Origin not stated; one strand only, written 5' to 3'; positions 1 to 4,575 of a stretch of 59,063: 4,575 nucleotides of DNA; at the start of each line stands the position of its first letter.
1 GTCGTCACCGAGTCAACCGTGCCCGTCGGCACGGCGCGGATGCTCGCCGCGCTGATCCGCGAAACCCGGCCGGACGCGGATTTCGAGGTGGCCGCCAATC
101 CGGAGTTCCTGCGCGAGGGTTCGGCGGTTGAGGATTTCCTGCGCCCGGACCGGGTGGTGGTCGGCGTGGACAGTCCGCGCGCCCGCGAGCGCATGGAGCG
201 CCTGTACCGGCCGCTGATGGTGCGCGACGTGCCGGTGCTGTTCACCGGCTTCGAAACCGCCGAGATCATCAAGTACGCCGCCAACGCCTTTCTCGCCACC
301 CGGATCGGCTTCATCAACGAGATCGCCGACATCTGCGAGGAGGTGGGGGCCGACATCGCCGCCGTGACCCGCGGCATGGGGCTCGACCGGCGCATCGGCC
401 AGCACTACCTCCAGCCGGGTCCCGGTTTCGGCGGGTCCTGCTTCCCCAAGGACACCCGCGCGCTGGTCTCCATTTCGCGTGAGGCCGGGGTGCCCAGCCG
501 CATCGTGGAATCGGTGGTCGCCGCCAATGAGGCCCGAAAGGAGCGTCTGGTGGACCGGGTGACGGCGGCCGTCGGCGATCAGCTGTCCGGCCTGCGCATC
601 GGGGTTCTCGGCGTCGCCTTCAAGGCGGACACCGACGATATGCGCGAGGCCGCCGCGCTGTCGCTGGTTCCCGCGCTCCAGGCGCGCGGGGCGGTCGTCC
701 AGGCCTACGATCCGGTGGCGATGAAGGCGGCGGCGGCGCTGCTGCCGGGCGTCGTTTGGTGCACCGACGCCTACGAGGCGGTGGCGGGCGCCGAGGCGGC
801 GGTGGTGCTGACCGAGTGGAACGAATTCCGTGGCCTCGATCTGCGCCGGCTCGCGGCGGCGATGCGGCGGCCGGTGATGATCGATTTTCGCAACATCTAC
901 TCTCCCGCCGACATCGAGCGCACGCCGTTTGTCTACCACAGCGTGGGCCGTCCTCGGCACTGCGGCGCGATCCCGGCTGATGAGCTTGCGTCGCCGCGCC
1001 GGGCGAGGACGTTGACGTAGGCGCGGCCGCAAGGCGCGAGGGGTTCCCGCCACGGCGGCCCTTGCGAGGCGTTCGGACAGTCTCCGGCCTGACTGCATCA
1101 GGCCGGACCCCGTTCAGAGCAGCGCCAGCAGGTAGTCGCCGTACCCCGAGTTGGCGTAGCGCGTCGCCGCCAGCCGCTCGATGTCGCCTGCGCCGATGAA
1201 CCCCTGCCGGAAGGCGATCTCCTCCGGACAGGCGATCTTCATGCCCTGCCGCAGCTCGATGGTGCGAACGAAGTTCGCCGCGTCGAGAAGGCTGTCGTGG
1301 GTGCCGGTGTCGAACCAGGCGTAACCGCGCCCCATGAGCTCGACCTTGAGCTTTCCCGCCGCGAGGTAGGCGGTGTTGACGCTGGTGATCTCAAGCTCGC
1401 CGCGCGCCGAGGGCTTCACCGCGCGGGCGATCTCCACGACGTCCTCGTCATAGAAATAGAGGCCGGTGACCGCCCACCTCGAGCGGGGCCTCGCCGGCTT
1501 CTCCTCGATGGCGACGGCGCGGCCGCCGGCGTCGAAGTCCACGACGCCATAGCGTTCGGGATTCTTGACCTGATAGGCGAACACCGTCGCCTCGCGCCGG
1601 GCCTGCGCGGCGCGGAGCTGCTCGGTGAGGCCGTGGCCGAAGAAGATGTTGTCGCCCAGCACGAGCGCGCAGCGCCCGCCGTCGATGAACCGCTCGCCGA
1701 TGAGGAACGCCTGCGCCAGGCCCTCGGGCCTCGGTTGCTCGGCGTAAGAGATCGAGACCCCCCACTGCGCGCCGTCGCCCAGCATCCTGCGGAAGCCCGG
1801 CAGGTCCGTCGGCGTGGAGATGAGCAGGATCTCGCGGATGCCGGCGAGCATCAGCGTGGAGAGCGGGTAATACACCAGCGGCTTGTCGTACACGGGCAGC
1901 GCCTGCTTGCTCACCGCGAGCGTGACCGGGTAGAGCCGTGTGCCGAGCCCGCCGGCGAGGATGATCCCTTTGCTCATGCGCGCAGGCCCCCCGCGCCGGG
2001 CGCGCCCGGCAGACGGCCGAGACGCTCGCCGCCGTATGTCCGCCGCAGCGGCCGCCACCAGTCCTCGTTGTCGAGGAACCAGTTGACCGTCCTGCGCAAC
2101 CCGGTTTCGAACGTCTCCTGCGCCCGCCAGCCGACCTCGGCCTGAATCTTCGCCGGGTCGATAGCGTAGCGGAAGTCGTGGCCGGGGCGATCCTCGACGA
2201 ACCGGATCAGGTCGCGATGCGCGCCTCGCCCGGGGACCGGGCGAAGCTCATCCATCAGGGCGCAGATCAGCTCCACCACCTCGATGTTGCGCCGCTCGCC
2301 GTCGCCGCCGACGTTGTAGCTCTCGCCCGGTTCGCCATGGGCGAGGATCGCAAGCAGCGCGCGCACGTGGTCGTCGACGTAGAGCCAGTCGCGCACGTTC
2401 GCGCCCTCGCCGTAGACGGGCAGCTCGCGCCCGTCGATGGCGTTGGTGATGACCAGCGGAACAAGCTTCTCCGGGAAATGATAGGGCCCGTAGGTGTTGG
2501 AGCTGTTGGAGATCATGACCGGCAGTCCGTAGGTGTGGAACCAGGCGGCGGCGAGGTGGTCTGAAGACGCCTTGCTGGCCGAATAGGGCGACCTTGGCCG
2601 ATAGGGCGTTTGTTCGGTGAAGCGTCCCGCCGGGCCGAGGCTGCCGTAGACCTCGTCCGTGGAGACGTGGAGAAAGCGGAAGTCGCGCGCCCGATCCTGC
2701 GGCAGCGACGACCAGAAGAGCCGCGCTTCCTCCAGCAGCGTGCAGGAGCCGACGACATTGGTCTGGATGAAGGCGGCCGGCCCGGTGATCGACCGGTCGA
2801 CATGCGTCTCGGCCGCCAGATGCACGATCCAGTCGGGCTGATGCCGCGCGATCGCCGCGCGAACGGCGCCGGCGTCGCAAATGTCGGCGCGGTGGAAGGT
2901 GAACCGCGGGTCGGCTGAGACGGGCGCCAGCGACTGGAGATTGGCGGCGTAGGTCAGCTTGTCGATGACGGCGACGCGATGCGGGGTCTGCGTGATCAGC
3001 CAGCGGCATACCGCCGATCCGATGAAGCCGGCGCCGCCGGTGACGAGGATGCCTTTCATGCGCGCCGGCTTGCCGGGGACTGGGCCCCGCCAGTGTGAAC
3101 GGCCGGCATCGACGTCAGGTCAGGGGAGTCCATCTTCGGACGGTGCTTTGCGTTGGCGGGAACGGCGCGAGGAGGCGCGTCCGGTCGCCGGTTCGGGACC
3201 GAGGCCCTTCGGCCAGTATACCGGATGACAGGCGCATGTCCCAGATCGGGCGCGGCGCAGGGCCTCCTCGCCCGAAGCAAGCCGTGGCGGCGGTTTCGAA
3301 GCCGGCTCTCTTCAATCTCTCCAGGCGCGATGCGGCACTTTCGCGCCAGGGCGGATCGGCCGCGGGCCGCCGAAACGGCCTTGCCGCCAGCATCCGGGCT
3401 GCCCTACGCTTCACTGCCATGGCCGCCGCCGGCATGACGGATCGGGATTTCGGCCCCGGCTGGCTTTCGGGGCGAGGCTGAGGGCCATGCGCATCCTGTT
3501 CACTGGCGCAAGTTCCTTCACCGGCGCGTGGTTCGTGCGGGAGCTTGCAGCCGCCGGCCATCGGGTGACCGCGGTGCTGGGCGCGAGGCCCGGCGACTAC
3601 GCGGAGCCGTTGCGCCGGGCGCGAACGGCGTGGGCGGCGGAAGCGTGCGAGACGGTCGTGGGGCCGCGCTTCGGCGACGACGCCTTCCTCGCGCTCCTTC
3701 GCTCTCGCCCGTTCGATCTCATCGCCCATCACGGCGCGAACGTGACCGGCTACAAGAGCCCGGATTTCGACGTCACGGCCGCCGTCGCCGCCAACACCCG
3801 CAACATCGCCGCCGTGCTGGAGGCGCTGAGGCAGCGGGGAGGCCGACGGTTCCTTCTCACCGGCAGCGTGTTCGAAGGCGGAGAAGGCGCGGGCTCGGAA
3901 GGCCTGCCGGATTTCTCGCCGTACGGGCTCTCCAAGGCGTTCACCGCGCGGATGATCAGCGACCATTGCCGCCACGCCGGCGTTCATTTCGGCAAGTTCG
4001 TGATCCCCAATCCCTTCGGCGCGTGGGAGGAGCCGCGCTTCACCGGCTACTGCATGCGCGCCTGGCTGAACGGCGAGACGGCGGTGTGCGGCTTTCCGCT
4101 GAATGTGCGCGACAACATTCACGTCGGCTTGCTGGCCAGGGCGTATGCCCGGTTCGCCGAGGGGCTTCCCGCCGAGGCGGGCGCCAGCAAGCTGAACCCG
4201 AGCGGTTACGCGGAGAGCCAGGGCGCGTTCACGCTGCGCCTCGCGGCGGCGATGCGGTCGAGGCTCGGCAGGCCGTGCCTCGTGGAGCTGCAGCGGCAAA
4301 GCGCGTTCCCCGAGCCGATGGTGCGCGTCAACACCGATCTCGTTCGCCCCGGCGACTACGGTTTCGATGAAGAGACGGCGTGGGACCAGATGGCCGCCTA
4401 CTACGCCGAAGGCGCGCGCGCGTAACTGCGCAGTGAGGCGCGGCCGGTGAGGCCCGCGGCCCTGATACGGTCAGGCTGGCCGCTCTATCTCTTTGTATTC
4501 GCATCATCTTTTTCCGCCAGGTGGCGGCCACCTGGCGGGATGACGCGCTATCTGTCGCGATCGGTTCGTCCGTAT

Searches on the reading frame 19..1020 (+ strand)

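Call 66: search_protein_families(library=pfam, proteins=[window:19-1020:+], max_evalue=0.001)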
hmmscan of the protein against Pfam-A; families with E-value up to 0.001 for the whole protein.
window:19-1020:+ (333 aa): 3 families
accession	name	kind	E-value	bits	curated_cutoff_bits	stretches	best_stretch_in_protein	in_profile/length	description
PF00984.24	UDPG_MGDP_dh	-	1.9e-38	130.9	25.4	1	79-171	1-93/94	UDP-glucose/GDP-mannose dehydrogenase family, central domain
PF03720.21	UDPG_MGDP_dh_C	-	1.1e-31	109.7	30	1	195-295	1-102/103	UDP-glucose/GDP-mannose dehydrogenase family, UDP binding domain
PF03721.20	UDPG_MGDP_dh_N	-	7.7e-14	52.1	27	1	2-62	124-187/187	UDP-glucose/GDP-mannose dehydrogenase family, NAD binding domain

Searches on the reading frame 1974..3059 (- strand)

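Call 66: search_protein_families(library=pfam, proteins=[window:1974-3059:-], max_evalue=0.001)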
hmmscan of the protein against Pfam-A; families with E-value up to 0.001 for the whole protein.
window:1974-3059:- (361 aa): 8 families
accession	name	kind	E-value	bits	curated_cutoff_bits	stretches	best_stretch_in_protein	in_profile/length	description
PF16363.11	GDP_Man_Dehyd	-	8.3e-85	285.6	27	1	5-324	1-332/332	GDP-mannose 4,6 dehydratase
PF01370.27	Epimerase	-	8.1e-69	232.1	20.9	1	4-251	1-240/240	NAD dependent epimerase/dehydratase family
PF04321.23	RmlD_sub_bind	-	2e-13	50.5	27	1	2-166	2-132/287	RmlD substrate binding domain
PF02719.21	Polysacc_synt_2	-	4.1e-13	49.6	20.2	1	4-112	1-115/293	Polysaccharide biosynthesis protein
PF01073.25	3Beta_HSD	-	1.2e-11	44.7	22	1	5-234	1-224/280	3-beta hydroxysteroid dehydrogenase/isomerase family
PF07993.18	NAD_binding_4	-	1.2e-06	28.4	20.1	1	6-190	1-208/258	Male sterility protein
PF08659.16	KR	-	0.00049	20.5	22.6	1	5-74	4-76/180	KR domain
PF00106.31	adh_short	-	0.0008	19.4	26.6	0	3-72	2-70/195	short chain dehydrogenase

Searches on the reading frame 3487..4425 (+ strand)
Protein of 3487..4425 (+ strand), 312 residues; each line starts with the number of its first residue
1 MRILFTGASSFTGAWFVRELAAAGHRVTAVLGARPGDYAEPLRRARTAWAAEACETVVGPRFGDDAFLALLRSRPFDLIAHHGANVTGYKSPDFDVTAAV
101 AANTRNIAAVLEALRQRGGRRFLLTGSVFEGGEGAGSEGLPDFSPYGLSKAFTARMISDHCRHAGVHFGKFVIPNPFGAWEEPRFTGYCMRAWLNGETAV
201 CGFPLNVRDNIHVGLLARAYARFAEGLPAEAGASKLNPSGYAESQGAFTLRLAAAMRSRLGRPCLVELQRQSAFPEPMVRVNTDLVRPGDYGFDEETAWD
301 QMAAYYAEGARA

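Call 66: search_protein_families(library=pfam, proteins=[window:3487-4425:+], max_evalue=0.001)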
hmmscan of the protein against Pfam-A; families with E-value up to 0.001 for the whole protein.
window:3487-4425:+ (312 aa): 1 family
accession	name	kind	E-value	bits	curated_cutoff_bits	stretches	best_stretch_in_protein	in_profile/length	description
PF01370.27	Epimerase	-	3.7e-17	63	20.9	1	3-225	1-226/240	NAD dependent epimerase/dehydratase family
